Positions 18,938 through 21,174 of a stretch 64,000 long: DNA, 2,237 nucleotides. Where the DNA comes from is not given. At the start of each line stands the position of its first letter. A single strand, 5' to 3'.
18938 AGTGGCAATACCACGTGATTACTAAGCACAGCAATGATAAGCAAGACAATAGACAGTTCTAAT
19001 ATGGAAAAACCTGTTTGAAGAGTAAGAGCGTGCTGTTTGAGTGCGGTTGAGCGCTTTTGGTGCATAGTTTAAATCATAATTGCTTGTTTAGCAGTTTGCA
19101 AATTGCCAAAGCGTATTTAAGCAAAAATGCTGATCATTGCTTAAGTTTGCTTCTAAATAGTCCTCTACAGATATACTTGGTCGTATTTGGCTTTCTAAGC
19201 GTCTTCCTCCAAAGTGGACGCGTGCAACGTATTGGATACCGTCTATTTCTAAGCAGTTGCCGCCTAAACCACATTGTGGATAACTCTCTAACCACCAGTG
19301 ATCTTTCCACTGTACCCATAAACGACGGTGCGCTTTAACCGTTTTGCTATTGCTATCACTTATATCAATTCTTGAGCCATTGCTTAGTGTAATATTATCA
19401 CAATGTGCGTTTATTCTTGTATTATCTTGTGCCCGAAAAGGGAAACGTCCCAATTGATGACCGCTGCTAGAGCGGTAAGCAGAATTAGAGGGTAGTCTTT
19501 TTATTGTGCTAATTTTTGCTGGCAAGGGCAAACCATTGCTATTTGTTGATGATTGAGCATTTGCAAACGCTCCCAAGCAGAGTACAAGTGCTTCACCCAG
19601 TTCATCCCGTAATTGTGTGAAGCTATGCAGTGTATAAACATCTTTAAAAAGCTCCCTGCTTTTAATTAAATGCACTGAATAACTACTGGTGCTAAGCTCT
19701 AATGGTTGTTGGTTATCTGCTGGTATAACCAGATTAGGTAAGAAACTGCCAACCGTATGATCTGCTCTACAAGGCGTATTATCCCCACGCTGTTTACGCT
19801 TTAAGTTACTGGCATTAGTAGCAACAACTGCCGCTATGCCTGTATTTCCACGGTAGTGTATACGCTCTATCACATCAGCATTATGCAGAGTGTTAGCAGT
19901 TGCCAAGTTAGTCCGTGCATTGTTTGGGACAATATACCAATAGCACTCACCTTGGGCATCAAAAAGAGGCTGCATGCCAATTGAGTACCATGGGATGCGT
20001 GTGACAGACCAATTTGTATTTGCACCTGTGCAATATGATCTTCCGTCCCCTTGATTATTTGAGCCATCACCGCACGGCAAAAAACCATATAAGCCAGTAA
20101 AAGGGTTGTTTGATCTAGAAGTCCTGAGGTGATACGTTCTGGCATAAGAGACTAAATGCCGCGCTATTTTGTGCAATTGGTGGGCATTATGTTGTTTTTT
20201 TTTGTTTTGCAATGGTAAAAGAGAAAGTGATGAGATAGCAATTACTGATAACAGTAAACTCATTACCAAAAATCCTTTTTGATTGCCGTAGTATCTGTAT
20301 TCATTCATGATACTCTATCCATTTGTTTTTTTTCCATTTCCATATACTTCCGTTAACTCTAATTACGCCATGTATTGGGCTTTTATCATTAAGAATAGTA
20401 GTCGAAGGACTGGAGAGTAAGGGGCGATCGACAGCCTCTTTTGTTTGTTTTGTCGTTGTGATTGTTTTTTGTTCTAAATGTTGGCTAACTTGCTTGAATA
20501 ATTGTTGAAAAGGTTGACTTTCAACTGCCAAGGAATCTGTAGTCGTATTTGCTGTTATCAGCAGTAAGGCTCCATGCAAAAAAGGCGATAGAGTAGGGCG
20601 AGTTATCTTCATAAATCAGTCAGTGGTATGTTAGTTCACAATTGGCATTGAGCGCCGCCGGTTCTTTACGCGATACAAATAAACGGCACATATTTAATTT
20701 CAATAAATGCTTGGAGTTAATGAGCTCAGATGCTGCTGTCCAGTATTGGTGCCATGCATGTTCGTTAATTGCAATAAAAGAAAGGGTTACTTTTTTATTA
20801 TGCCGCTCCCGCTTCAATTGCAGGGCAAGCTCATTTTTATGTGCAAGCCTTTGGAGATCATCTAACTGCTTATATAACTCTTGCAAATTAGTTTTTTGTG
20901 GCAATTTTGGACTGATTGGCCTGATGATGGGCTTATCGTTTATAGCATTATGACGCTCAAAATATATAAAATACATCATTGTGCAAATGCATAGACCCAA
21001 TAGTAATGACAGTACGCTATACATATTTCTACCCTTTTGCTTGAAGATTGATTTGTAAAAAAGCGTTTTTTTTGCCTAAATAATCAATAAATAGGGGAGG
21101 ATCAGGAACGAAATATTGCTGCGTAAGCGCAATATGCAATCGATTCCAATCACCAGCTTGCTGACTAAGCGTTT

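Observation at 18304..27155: A dprA-headed, minimal secretin/ATPase/platform/pseudopilin operon: a candidate competence-linked type II secretion or type IV pilus-like machine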

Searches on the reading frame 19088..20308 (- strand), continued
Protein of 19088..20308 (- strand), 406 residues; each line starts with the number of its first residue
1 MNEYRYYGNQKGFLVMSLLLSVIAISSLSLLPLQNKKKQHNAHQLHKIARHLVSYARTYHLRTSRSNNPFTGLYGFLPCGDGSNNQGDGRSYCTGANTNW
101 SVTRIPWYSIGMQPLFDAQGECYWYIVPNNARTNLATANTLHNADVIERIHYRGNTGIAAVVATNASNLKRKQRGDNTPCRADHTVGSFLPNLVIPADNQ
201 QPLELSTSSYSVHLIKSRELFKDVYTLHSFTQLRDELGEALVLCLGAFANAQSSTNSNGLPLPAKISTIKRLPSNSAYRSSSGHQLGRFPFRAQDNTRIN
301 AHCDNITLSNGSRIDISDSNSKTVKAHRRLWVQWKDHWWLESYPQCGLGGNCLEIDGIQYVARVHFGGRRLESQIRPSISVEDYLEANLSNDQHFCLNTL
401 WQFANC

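Call 63: predict_structure(alignment_id=A11)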
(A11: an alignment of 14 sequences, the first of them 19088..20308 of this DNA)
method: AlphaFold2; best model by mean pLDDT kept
length: 406 residues; sequences in the alignment: 14
mean_pLDDT: 72.5   pTM: 0.74
mean pLDDT of the five models: 72.5, 71.5, 71.4, 67.0, 59.6
residues with pLDDT >= 90: 39; 70-90: 209; 50-70: 117; < 50: 41
segments of 3 or more residues with pLDDT < 50: 1-5, 170-175, 254-256, 273-276, 293-301, 387-389
pLDDT, mean of each block of 10 residues (from residue 1): 47 74 70 81 92 92 83 86 77 62 87 85 81 56 56 78 70 52 61 62 69 85 88 90 84 60 64 52 75 44 69 69 80 80 75 86 81 53 54 85 83
secondary structure, 60 per line:
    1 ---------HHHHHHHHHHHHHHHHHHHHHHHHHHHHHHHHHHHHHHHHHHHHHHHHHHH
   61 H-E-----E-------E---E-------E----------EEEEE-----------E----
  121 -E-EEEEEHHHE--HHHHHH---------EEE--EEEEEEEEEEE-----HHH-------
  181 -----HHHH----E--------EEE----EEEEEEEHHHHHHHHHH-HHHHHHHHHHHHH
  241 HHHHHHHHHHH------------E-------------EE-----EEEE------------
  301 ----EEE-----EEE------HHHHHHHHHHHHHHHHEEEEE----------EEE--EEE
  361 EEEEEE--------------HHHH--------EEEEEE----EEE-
elements in order: H10-61 E100-104 E124-128 H135-140 E150-152 E155-165 H186-189 E203-205 E210-216 H217-226 H228-251 E285-288 E305-307 E313-315 H322-337 E338-342 E353-355 E358-366 H381-384 E393-398 E403-405
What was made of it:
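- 19088..20308 (-): p406: a large pilin-like protein lacking Glu+5, Cys-rich and basic (mature pI 9.2, charge +12). Proposed to be the tip or initiator subunit and a candidate DNA receptor. AF2 pLDDT 72.5 with an alpha-1 helix at 10-61 (call 63).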

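Call 77: fold_search(model_id=the predicted structure, library=pdb)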
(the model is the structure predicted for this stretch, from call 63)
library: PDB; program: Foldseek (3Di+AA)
matches with E <= 10: 26; with E <= 0.001: 0
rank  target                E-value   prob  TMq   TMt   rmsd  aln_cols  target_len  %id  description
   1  7whm                  1.3e+00  0.01  0.07  0.03  22.5       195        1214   13  Closed spike of Bombyx mori cytoplasmic polyhedrosis virus (released 2022-02-02)
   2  8fjl_G                1.5e+00  0.01  0.07  0.04  26.6       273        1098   12  Golden Shiner Reovirus Core Tropical Vertex (released 2023-03-08)
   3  4e4t_B                2.5e+00  0.01  0.09  0.09  16.4       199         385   12  Crystal structure of Phosphoribosylaminoimidazole carboxylase, ATPase subunit from Burkholderia ambifaria (released 2012-03-28)
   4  6wou_A                2.7e+00  0.01  0.12  0.03  14.4       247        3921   10  Cryo-EM structure of recombinant mouse Ryanodine Receptor type 2 mutant R176Q in complex with FKBP12.6 in nanodisc (released 2020-08-05)
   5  6dgi_A                2.8e+00  0.01  0.05  0.06  12.9       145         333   10  The crystal structure of D-alanyl-alanine synthetase A from Vibrio cholerae O1 biovar eltor str. N16961 (released 2018-05-30)
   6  6e8d_A                3.4e+00  0.01  0.07  0.06  10.2        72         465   10  Crystal structure of the Bacillus subtilis sliding clamp-MutL complex. (released 2019-05-01)
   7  7rxe                  4.1e+00  0.01  0.05  0.06  15.4        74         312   11  Crystal structure of junctophilin-2 (released 2022-02-23)
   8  8fjl_C                4.3e+00  0.01  0.10  0.05  25.0       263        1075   12  Golden Shiner Reovirus Core Tropical Vertex (released 2023-03-08)
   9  3k5i_B                4.6e+00  0.01  0.06  0.07  14.8       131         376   11  Crystal structure of N5-carboxyaminoimidazole synthase from aspergillus clavatus in complex with ADP and 5-aminoimadaz (released 2009-10-20)
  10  8atv_A                4.9e+00  0.02  0.09  0.05  13.9        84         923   19  Cryo-EM structure of yeast mitochondrial RNA polymerase transcription initiation complex with 5-mer RNA, pppGpGpApApA  (released 2023-08-30)
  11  2z04_B                5.5e+00  0.01  0.05  0.06  12.5        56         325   11  Crystal structure of phosphoribosylaminoimidazole carboxylase ATPase subunit from Aquifex aeolicus (released 2007-11-06)
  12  3orr_B                6.3e+00  0.01  0.07  0.07  15.6       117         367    8  Crystal Structure of N5-Carboxyaminoimidazole synthetase from Staphylococcus aureus (released 2011-07-20)
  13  3k5i_D                6.7e+00  0.01  0.06  0.06  13.0        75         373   12  Crystal structure of N5-carboxyaminoimidazole synthase from aspergillus clavatus in complex with ADP and 5-aminoimadaz (released 2009-10-20)
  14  2z04_A                7.1e+00  0.01  0.05  0.07  12.5        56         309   11  Crystal structure of phosphoribosylaminoimidazole carboxylase ATPase subunit from Aquifex aeolicus (released 2007-11-06)
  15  8cpo                  7.1e+00  0.00  0.05  0.12  16.0       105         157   15  Crystal structure of the PolB16_OarG intein variant S1A, N183A, C111A, C165A (released 2023-05-17)
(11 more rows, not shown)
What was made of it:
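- Tried and rejected: Foldseek against PDB returned nothing (call 77).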

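Call 80: search_solved_structures(query=A6, max_evalue=10)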
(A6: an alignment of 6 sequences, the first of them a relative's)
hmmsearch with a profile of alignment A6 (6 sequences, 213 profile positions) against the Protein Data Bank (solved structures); distinct sequences matched with E-value up to 10: 2.
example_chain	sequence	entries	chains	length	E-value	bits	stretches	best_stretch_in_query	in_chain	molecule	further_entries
3nzt_A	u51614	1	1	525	0.34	13.9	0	33-95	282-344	Glutamate--cysteine ligase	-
6fwx_A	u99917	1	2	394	1.1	12.2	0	135-184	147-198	Titin,Titin,Titin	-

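Call 81: search_solved_structures(query=A8, max_evalue=10)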
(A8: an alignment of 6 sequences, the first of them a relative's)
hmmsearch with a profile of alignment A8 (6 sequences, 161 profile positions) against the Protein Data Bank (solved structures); distinct sequences matched with E-value up to 10: 0.

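Call 82: find_related_loci(query=A10, collection=metagenome_contigs, flank=10000)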
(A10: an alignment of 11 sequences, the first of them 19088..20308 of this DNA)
Query A10 (406 aa) in metagenome_contigs; peptide patterns used: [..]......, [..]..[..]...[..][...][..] (x = any residue, [..] = any of these).
570 stretches matched a pattern; 489 encode a relative of the query (tblastn E <= 1e-3); the best 80 are kept; 80 distinct loci.
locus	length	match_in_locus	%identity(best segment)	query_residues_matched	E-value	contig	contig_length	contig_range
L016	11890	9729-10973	25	3-387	2e-25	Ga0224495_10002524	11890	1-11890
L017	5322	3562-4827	27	10-391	2e-24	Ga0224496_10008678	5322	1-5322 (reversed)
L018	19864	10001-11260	26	13-402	6e-24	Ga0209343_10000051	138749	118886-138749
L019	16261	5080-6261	24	13-378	3e-22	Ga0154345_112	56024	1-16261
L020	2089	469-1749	24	10-376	2e-22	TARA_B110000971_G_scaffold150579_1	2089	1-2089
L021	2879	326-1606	24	5-391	5e-22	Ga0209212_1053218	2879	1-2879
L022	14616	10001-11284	26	10-391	1e-21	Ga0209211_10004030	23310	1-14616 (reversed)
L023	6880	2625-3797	27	27-387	2e-21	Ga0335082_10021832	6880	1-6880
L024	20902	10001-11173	27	27-387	2e-21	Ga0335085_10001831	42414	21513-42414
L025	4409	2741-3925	24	32-391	1e-20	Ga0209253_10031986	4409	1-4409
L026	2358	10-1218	25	8-391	2e-20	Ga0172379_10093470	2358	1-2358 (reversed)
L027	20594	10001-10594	31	7-185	2e-19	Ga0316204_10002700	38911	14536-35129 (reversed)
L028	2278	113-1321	25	14-387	2e-19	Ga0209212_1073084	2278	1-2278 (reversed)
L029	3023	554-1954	23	5-395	4e-19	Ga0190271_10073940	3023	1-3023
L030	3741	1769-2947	23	13-378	9e-19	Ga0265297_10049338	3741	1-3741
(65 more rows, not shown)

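Call 95: search_protein_families(library=ncbifam, proteins=[L001:10001-10450:+, L003:10001-10450:+, L009:4209-4658:+], max_evalue=1)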
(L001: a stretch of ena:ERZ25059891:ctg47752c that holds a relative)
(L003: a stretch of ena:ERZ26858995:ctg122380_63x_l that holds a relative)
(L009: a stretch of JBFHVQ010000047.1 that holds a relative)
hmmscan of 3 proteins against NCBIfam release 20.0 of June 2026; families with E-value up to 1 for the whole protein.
L001:10001-10450:+ (150 aa): 1 family
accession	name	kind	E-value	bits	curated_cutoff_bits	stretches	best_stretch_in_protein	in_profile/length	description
TIGR02538.1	type_IV_pilB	equivalog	0.0026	16.4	675.65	1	11-129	4-122/564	type IV-A pilus assembly ATPase PilB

L003:10001-10450:+ (150 aa): 2 families
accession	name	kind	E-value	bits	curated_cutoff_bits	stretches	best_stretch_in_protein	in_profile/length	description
TIGR02538.1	type_IV_pilB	equivalog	1.7e-06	26.9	675.65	1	16-132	5-121/564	type IV-A pilus assembly ATPase PilB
NF011575.0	PRK14999.1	equivalog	0.068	12.5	424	1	90-131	136-176/241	histidine utilization repressor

L009:4209-4658:+ (150 aa): 5 families
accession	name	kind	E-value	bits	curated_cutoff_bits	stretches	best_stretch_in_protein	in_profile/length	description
NF053729.1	c-di-GMP_motif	domain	2.8e-19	68.7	38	1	22-73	1-52/53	cyclic di-GMP-binding domain-containing protein, MshE-related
NF012033.0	PRK15489.1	equivalog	4.3e-15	54.9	537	1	14-142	484-610/703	glycosyl transferase family protein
NF008411.1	PRK11234.1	equivalog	3.5e-12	45.5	1170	1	19-143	479-601/723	cyclic di-3',5'-guanylate-activated glycosyltransferase NfrB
TIGR02538.1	type_IV_pilB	equivalog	1.4e-10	40.4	675.65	1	23-144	2-121/564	type IV-A pilus assembly ATPase PilB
TIGR03029.1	EpsG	equivalog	1e-08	34.7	313.8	2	22-74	4-56/274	chain length determinant protein tyrosine kinase EpsG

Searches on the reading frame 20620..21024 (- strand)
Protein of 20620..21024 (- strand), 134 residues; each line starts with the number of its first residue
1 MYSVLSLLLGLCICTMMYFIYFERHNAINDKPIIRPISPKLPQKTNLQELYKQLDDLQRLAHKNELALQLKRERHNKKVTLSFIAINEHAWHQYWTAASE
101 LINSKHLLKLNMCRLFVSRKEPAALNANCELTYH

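Call 3: search_protein_families(library=pfam, proteins=[window:20620-21024:-], max_evalue=0.1)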
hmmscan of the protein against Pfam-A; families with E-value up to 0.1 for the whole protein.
window:20620-21024:- (134 aa): 2 families
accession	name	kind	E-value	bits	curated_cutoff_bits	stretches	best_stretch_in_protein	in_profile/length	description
PF08781.15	DP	-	0.001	19.4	24.7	1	44-88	21-66/138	Transcription factor DP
PF21774.3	NagJ_C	-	0.011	16.9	28.3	1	40-78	43-80/114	Hyaluronidase post-catalytic domain-like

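Call 4: search_protein_families(library=ncbifam, proteins=[window:20620-21024:-], max_evalue=0.1)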
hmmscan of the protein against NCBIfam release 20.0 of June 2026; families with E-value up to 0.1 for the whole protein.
window:20620-21024:- (134 aa): 0 families

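Call 79: search_solved_structures(query=A5, max_evalue=10)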
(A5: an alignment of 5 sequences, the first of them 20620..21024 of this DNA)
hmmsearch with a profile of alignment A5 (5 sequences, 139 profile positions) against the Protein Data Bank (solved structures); distinct sequences matched with E-value up to 10: 10.
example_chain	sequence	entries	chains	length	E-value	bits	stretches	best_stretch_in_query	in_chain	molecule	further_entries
1axi_B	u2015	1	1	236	0.061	16.5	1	77-104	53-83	GROWTH HORMONE RECEPTOR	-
2aew_A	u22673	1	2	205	0.1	15.8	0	77-104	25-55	Growth hormone receptor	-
3hhr_B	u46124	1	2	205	0.1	15.8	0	77-104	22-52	HUMAN GROWTH HORMONE RECEPTOR (hGHbp)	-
8kd2_B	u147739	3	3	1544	0.12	15.6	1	7-112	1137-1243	Transcriptional regulatory protein SIN3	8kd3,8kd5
8kc7_B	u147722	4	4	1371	0.13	15.4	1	7-112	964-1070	Transcriptional regulatory protein SIN3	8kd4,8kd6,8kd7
7yi0_A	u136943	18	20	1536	0.13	15.4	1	7-112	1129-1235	Transcriptional regulatory protein SIN3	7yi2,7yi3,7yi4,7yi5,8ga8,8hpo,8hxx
1hwg_B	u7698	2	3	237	0.16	15.2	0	77-104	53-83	GROWTH HORMONE BINDING PROTEIN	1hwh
1a22_B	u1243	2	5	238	0.16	15.1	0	77-104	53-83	GROWTH HORMONE RECEPTOR | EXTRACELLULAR DOMAIN HUMAN GROWTH HORMONE RECEPTOR (1-238)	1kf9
7qca_LS0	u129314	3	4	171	0.35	14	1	18-63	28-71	60S ribosomal protein L20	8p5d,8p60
7apk_G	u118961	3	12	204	0.41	13.8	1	39-90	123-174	THO complex subunit 7 homolog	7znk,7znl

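Call 95: search_protein_families(library=ncbifam, proteins=[L001:10001-10450:+, L003:10001-10450:+], max_evalue=1)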
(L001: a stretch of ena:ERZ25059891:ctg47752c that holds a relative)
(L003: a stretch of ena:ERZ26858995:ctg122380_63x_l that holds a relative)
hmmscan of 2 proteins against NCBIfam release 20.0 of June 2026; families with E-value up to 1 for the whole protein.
L001:10001-10450:+ (150 aa): 1 family
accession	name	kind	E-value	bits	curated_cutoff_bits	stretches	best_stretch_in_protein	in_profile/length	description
TIGR02538.1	type_IV_pilB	equivalog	0.0026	16.4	675.65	1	11-129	4-122/564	type IV-A pilus assembly ATPase PilB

L003:10001-10450:+ (150 aa): 2 families
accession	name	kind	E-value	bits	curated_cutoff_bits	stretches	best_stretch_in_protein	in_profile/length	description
TIGR02538.1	type_IV_pilB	equivalog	1.7e-06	26.9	675.65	1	16-132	5-121/564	type IV-A pilus assembly ATPase PilB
NF011575.0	PRK14999.1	equivalog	0.068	12.5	424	1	90-131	136-176/241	histidine utilization repressor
